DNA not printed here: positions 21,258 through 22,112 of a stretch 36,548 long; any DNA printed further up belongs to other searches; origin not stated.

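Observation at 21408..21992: murD reduced to its C-terminal domain inside an otherwise intact dcw cluster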

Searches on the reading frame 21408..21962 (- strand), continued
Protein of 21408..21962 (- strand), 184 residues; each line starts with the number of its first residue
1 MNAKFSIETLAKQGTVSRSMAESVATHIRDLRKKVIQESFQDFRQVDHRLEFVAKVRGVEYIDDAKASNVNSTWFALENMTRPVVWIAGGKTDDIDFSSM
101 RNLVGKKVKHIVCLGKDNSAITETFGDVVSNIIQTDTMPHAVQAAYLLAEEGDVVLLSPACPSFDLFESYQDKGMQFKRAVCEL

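Call 30: find_related_loci(query=A1, collection=genome_contigs, flank=10000)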
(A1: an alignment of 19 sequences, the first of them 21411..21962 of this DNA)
Query A1 (184 aa) in genome_contigs; peptide patterns used: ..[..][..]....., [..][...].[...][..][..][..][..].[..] (x = any residue, [..] = any of these).
600 stretches matched a pattern (row limit reached: there are more); 591 encode a relative of the query (tblastn E <= 1e-3); the best 80 are kept; 80 distinct loci.
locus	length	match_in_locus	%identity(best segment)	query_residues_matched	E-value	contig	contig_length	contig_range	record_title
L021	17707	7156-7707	98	1-184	4e-122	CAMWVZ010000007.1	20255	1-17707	MAG TPA_asm: uncultured Bacteroidales bacterium isolate SRR14411283_bin.5_metawrap_v1.3_MAG genome assembly, contig: NOD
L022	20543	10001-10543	72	4-184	3e-91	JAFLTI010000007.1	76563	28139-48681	MAG: Lentimicrobiaceae bacterium isolate HAN049 Seq7, whole genome shotgun sequence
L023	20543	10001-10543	72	4-184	3e-90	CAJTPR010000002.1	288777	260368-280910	MAG TPA_asm: uncultured Bacteroidales bacterium isolate MGBC110513 genome assembly, contig: MGBC110513.2, whole genome s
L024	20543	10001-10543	70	4-184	2e-88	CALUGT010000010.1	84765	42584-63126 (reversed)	MAG: uncultured Bacteroidales bacterium isolate BRZ_PT__bin10 genome assembly, contig: BRZ_PT__NODE_499_length_84765_cov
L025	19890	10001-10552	65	1-184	2e-84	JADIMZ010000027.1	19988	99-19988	MAG: Candidatus Pullibacteroides excrementavium isolate 2889 A2M15__C78295_L19988_SRR9113710, whole genome shotgun seque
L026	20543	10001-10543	71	4-184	1e-89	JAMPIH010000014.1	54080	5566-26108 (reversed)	MAG: Bacteroides sp. isolate NALB_7963_6 Scaffold_#14__SCF_014___54080_bp, whole genome shotgun sequence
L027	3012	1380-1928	55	4-184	3e-66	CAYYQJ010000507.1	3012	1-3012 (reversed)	MAG TPA_asm: uncultured Bacteroidales bacterium isolate binchicken_co2_385 genome assembly, contig: NODE_45983_length_30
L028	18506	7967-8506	56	7-184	3e-66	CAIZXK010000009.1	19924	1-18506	MAG: uncultured Bacteroidales bacterium isolate Loc090721-8-6m_bin-0401 genome assembly, contig: bin-0401:009/779, whole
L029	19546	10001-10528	52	9-184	2e-63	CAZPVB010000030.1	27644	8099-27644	MAG TPA_asm: uncultured Bacteroidales bacterium isolate SRP252850_co1_357 genome assembly, contig: NODE_2974_length_2764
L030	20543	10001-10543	54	6-184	2e-63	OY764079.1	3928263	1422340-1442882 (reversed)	MAG: Bacteroidales bacterium isolate db5b4c7c-2a0e-4d21-a2ad-7e45facec811 genome assembly, chromosome: 1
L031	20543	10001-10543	53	6-184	3e-63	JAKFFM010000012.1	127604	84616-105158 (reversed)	MAG: Bacteroidota bacterium isolate LC100 contig-124_106, whole genome shotgun sequence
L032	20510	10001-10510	54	15-184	1e-62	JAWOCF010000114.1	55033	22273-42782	MAG: Bacteroidales bacterium isolate BLK3-3.bin.96 k191_380883, whole genome shotgun sequence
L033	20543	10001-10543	55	6-184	7e-63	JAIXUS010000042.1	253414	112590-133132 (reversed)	MAG: Bacteroidetes bacterium isolate D1_MAG_00037 pond_D1_MAG_00037_000000000046, whole genome shotgun sequence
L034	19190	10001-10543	56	6-184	1e-62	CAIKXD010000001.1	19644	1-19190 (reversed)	MAG: uncultured Bacteroidetes bacterium isolate Loclat_bin-03925 genome assembly, contig: bin-03925:001/390, whole genom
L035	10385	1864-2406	54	6-184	2e-62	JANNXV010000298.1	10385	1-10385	MAG: Bacteroidota bacterium isolate VAR_34_metabat_144 VAR_34_k141_217309, whole genome shotgun sequence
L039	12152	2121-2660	53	7-184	4e-62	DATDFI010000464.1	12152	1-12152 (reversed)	MAG TPA_asm: Bacteroidia bacterium isolate SMAG_U222 k141_1781, whole genome shotgun sequence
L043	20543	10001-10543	52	6-184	3e-61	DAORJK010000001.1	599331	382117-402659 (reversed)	MAG TPA_asm: Bacteroidia bacterium isolate AMR_MDS_5553 NODE_1_length_599331_cov_49.016685, whole genome shotgun sequenc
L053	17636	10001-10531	53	7-181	1e-60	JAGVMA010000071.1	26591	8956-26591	MAG: Bacteroidia bacterium isolate SW_6 c_000000066496, whole genome shotgun sequence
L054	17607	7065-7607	51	6-184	1e-60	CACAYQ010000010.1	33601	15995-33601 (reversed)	uncultured Bacteroidetes bacterium isolate AG-349-I04 genome assembly, contig: AG-349-I04_NODE_10, whole genome shotgun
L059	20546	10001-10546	52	5-184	3e-60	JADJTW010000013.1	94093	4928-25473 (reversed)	MAG: Flavobacteriales bacterium isolate Hirt_18-Q3-R61-65_BATAC.102 tig00021662-10-942130, whole genome shotgun sequence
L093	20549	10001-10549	52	4-184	7e-59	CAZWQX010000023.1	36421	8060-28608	MAG TPA_asm: uncultured Cryomorphaceae bacterium isolate SRP135972_co2_13 genome assembly, contig: NODE_518_length_36421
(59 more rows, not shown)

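Call 36: search_solved_structures(query=window:21411-21962:-, max_evalue=0.001, show_alignments=3)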
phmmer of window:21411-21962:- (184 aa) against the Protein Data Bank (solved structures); distinct sequences matched with E-value up to 0.001: 11.
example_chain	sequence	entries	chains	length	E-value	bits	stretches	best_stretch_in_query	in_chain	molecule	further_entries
8dp2_A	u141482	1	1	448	5.2e-24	88.3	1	36-184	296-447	UDP-N-acetylmuramoylalanine--D-glutamate ligase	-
7sy9_A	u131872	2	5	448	5.2e-24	88.3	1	36-184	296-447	UDP-N-acetylmuramoylalanine--D-glutamate ligase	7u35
7sir_A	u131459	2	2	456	1.2e-21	80.6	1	35-181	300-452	UDP-N-acetylmuramoylalanine--D-glutamate ligase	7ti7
3lk7_A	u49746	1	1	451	1e-18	71.1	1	16-177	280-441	UDP-N-acetylmuramoylalanine--D-glutamate ligase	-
1e0d_A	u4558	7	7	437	1.2e-17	67.6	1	38-183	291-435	UDP-N-ACETYLMURAMOYLALANINE--D-GLUTAMATE LIGASE | UDP-N-ACETYLMURAMOYL-L-ALANINE:D-GLUTAMATE LIGASE | UDP-N-ACETYLMURAMOYL-L-ALANINE/:D-GLUTAMATE LIGASE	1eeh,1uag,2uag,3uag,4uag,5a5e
5a5f_A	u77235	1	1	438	1.2e-17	67.6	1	38-183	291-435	UDP-N-ACETYLMURAMOYLALANINE--D-GLUTAMATE LIGASE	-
2wjp_A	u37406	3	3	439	1.2e-17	67.6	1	38-183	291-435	UDP-N-ACETYLMURAMOYLALANINE--D-GLUTAMATE LIGASE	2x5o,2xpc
2jff_A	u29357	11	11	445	1.3e-17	67.6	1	38-183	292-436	UDP-N-ACETYLMURAMOYLALANINE--D-GLUTAMATE LIGASE | UDP-N-ACETYLMURAMOYL-ALANINE-D-GLUTAMATE LIGASE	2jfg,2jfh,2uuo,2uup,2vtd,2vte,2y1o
8v8w_A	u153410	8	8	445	1.3e-17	67.6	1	38-183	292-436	UDP-N-acetylmuramoylalanine--D-glutamate ligase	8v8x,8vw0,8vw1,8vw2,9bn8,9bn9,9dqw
8v8y_A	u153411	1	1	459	1.3e-17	67.5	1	38-183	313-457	UDP-N-acetylmuramoylalanine--D-glutamate ligase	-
4buc_A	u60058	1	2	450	1.5e-17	67.3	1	37-179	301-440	UDP-N-ACETYLMURAMOYLALANINE--D-GLUTAMATE LIGASE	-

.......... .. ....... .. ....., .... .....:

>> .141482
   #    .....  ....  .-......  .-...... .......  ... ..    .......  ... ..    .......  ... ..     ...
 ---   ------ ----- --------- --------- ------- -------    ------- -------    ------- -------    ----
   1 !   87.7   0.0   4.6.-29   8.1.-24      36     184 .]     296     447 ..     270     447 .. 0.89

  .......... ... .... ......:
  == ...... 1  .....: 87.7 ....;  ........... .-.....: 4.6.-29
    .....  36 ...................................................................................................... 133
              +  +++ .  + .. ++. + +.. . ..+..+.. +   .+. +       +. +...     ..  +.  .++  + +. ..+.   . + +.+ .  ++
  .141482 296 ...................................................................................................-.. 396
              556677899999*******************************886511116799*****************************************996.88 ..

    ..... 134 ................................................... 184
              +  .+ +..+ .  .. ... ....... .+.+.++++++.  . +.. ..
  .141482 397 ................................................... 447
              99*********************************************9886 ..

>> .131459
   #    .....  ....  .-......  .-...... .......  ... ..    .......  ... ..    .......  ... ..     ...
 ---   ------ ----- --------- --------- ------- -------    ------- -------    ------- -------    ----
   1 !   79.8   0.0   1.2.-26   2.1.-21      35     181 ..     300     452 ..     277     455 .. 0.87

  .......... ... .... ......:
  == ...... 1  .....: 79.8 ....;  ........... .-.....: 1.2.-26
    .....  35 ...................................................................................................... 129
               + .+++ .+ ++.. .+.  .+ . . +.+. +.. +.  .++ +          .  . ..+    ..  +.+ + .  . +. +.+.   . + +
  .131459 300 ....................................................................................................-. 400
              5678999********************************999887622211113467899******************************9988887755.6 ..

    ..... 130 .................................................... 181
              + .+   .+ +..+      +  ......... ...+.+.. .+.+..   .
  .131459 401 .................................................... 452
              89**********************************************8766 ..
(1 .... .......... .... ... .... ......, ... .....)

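Call 48: predict_structure(alignment_id=A1)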
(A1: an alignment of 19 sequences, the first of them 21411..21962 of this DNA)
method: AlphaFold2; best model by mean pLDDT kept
length: 184 residues; sequences in the alignment: 19
mean_pLDDT: 77.1   pTM: 0.68
mean pLDDT of the five models: 77.1, 76.0, 75.5, 74.8, 73.4
residues with pLDDT >= 90: 75; 70-90: 48; 50-70: 33; < 50: 28
segments of 3 or more residues with pLDDT < 50: 1-18, 38-47
pLDDT, mean of each block of 10 residues (from residue 1): 43 45 59 54 52 93 81 86 90 75 94 88 91 93 96 89 63 90 92
secondary structure, 60 per line:
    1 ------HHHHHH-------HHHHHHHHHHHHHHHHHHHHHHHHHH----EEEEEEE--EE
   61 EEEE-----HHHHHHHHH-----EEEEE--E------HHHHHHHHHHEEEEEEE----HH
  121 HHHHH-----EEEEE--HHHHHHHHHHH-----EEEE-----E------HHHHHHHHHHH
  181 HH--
elements in order: H7-12 H20-45 E50-56 E59-64 H70-78 E84-88 H98-107 E108-114 H119-125 E131-135 H138-148 E154-157 H170-182

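Call 52: fold_search(model_id=the predicted structure, library=pdb)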
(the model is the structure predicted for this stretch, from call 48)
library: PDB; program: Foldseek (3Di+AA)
matches with E <= 10: 1632; with E <= 0.001: 56
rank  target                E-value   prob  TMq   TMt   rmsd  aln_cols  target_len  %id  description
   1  7ti7                  1.3e-13  1.00  0.67  0.29   3.0       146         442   36  Crystal Structure of UDP-N-acetylmuramoylalanine-D-glutamate ligase from Acinetobacter baumannii AB5075-UW in complex wi (released 2022-01-26)
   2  7u35_B                1.5e-13  1.00  0.70  0.30   1.9       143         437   38  Crystal Structure of UDP-N-acetylmuramoylalanine--D-glutamate ligase (MurD) from Pseudomonas aeruginosa PAO1 in comple (released 2022-03-09)
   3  7u35_C                1.8e-13  1.00  0.70  0.31   1.9       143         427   38  Crystal Structure of UDP-N-acetylmuramoylalanine--D-glutamate ligase (MurD) from Pseudomonas aeruginosa PAO1 in comple (released 2022-03-09)
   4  7u35_A                2.0e-13  1.00  0.70  0.31   1.6       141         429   38  Crystal Structure of UDP-N-acetylmuramoylalanine--D-glutamate ligase (MurD) from Pseudomonas aeruginosa PAO1 in comple (released 2022-03-09)
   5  8dp2                  2.2e-13  1.00  0.70  0.30   1.9       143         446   38  Crystal Structure of UDP-N-acetylmuramoylalanine--D-glutamate ligase (MurD) from Pseudomonas aeruginosa PAO1 in complex  (released 2022-08-17)
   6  7sir                  5.4e-13  1.00  0.68  0.30   2.4       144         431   36  Crystal Structure of UDP-N-acetylmuramoylalanine-D-glutamate ligase from Acinetobacter baumannii AB5075-UW (released 2021-11-03)
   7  7sy9_B                9.6e-13  1.00  0.70  0.31   1.9       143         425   38  Crystal Structure of UDP-N-acetylmuramoylalanine--D-glutamate ligase (MurD) from Pseudomonas aeruginosa PAO1 (released 2021-12-15)
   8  7sy9_A                1.0e-12  1.00  0.70  0.31   2.0       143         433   38  Crystal Structure of UDP-N-acetylmuramoylalanine--D-glutamate ligase (MurD) from Pseudomonas aeruginosa PAO1 (released 2021-12-15)
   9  2jfh                  2.7e-11  1.00  0.65  0.29   2.5       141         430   34  Crystal structure of MurD ligase in complex with L-Glu containing sulfonamide inhibitor (released 2007-05-15)
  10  2wjp                  5.8e-11  1.00  0.65  0.29   2.5       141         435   34  CRYSTAL STRUCTURE OF MURD LIGASE IN COMPLEX WITH D-GLU CONTAINING RHODANINE INHIBITOR (released 2010-08-25)
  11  2uag                  6.6e-11  1.00  0.65  0.29   2.6       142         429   34  UDP-N-ACETYLMURAMOYL-L-ALANINE:D-GLUTAMATE LIGASE (released 2000-02-25)
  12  2jfg                  7.0e-11  1.00  0.65  0.29   2.5       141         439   34  Crystal structure of MurD ligase in complex with UMA and ADP (released 2007-05-15)
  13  5a5f                  8.5e-11  1.00  0.65  0.29   2.3       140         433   35  CRYSTAL STRUCTURE OF MURD LIGASE FROM ESCHERICHIA COLI IN COMPLEX WITH UMA AND ADP (released 2016-04-13)
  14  4uag                  9.1e-11  1.00  0.65  0.29   2.5       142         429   34  UDP-N-ACETYLMURAMOYL-L-ALANINE:D-GLUTAMATE LIGASE (released 2000-03-15)
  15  3uag                  9.1e-11  1.00  0.65  0.29   2.5       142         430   34  UDP-N-ACETYLMURAMOYL-L-ALANINE:D-GLUTAMATE LIGASE (released 2000-02-25)
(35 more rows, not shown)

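Call 62: find_encoding_contigs(protein=P0137, flank=6000, max_places=2)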
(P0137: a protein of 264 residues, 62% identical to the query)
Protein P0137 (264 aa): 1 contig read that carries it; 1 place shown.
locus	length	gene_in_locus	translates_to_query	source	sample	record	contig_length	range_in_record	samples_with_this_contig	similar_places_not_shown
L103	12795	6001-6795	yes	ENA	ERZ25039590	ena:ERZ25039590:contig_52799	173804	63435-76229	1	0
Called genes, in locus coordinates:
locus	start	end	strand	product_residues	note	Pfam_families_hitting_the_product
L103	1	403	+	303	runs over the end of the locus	PF01795:Methyltransf_5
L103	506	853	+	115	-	PF19579:FtsL_2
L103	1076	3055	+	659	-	PF03717:PBP_dimer, PF00905:Transpeptidase, PF03793:PASTA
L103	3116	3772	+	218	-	PF01225:Mur_ligase, PF08245:Mur_ligase_M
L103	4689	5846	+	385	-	PF00953:Glycos_transf_4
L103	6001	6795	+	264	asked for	PF21377:MurD_N, PF21799:MurD-like_N, PF08245:Mur_ligase_M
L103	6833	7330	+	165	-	PF02875:Mur_ligase_C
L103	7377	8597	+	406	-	PF01098:FTSW_RODA_SPOVE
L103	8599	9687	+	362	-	PF03033:Glyco_transf_28, PF04101:Glyco_tran_28_C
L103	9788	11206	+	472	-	PF01225:Mur_ligase, PF08245:Mur_ligase_M, PF02875:Mur_ligase_C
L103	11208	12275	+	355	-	-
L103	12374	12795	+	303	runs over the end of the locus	PF06277:EutA (faint), PF11104:PilM_2 (faint), PF14450:FtsA (weak), PF02491:SHS2_FTSA, PF06723:MreB_Mbl (weak), PF14450:FtsA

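Call 63: find_encoding_contigs(protein=P0135, flank=6000, max_places=2)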
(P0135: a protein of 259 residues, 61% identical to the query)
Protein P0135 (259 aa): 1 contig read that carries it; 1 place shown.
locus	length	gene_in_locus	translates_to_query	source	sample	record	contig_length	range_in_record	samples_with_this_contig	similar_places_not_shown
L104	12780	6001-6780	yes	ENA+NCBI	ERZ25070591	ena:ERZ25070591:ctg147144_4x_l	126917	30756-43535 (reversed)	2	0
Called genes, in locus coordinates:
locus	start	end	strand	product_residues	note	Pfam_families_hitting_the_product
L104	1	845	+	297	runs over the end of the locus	PF01728:FtsJ (weak), PF01795:Methyltransf_5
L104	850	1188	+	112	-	PF19579:FtsL_2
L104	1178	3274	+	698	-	PF03717:PBP_dimer, PF00905:Transpeptidase, PF03793:PASTA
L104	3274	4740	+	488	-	PF01225:Mur_ligase, PF08245:Mur_ligase_M, PF02875:Mur_ligase_C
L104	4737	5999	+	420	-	PF10555:MraY_sig1 (weak), PF00953:Glycos_transf_4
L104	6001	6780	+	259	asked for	PF21377:MurD_N, PF21799:MurD-like_N, PF08245:Mur_ligase_M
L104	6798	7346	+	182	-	PF02875:Mur_ligase_C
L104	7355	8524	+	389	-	PF01098:FTSW_RODA_SPOVE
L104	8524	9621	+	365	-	PF03033:Glyco_transf_28, PF04101:Glyco_tran_28_C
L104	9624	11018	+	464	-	PF01225:Mur_ligase, PF08245:Mur_ligase_M, PF02875:Mur_ligase_C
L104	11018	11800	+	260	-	-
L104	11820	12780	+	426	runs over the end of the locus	PF00012:HSP70 (faint), PF11104:PilM_2 (faint), PF14450:FtsA, PF02491:SHS2_FTSA, PF06277:EutA (weak), PF06723:MreB_Mbl, PF14450:FtsA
